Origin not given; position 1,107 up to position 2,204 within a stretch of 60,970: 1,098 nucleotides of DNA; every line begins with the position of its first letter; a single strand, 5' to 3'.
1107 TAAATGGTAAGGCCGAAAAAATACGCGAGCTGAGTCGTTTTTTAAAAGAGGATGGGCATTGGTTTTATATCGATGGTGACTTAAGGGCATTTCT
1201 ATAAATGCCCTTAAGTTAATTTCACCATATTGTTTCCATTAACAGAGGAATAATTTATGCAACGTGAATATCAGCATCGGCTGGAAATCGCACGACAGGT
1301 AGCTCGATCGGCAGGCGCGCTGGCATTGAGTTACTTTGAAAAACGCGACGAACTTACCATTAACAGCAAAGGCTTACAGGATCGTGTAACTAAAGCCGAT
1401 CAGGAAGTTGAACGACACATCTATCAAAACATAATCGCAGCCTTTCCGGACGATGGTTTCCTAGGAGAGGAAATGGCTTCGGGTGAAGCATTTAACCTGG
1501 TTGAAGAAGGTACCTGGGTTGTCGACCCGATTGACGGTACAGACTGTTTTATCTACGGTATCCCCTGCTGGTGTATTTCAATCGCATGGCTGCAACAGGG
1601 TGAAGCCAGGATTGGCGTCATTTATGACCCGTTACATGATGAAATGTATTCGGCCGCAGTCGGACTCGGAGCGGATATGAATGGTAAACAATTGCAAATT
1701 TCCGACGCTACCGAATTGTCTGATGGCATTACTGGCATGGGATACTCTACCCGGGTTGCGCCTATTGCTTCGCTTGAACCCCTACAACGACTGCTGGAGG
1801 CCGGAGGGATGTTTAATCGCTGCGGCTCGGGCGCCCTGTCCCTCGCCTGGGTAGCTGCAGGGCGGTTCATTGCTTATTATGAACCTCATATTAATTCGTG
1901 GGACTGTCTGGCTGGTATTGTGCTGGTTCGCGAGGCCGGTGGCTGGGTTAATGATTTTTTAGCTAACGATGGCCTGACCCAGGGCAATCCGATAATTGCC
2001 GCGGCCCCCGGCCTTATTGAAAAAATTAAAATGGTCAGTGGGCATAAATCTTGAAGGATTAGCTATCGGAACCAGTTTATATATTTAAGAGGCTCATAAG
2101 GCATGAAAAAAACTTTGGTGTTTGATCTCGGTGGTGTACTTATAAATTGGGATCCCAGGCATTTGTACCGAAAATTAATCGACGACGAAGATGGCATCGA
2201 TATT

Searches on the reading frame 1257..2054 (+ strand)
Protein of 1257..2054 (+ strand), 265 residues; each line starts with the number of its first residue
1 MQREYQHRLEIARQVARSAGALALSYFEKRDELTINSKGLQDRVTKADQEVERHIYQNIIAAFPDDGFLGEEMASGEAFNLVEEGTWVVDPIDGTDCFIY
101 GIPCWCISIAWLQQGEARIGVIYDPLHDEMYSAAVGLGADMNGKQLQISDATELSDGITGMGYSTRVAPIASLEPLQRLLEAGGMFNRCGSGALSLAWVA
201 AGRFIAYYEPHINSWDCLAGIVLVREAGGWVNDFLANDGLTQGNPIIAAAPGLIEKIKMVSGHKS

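Call 51: search_protein_families(library=pfam, alignment_id=A2, max_evalue=0.00001)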
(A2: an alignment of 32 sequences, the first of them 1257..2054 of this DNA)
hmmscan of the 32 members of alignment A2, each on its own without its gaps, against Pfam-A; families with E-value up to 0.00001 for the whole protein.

A. member 1, window:1257-2054:+ (265 aa): 1 family
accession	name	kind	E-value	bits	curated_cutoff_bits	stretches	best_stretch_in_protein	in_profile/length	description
PF00459.30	Inositol_P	-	4.2e-59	200.7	27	1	6-249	3-254/271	Inositol monophosphatase family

B. families by the number of members that match (of 32 scanned): 58 families (the first 25 are shown)
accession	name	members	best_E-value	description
PF04962.18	KduI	2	5.8e-106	KduI/IolB family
PF00294.29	PfkB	2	1.2e-48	pfkB family carbohydrate kinase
PF00005.33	ABC_tran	2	5.7e-36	ABC transporter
PF22725.1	GFO_IDH_MocA_C3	2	5e-29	GFO/IDH/MocA C-terminal domain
PF02894.22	GFO_IDH_MocA_C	2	1.9e-26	Oxidoreductase family, C-terminal alpha/beta domain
PF01408.29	GFO_IDH_MocA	2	3.8e-26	Oxidoreductase family, NAD-binding Rossmann fold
PF13304.12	AAA_21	2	6.7e-09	AAA domain, putative AbiEii toxin, Type IV TA system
PF09863.15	DUF2090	1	2.6e-105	Uncharacterized protein conserved in bacteria (DUF2090)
PF07364.17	DUF1485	1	8.3e-70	Metallopeptidase family M81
PF01116.26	F_bP_aldolase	1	2e-69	Fructose-bisphosphate aldolase class-II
PF13561.12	adh_short_C2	1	5.4e-67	Enoyl-(Acyl carrier protein) reductase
PF00459.30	Inositol_P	1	4.2e-59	Inositol monophosphatase family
PF00290.26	Trp_syntA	1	3.6e-58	Tryptophan synthase alpha chain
PF00106.31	adh_short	1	1.6e-56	short chain dehydrogenase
PF01636.29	APH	1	1.5e-53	Phosphotransferase enzyme family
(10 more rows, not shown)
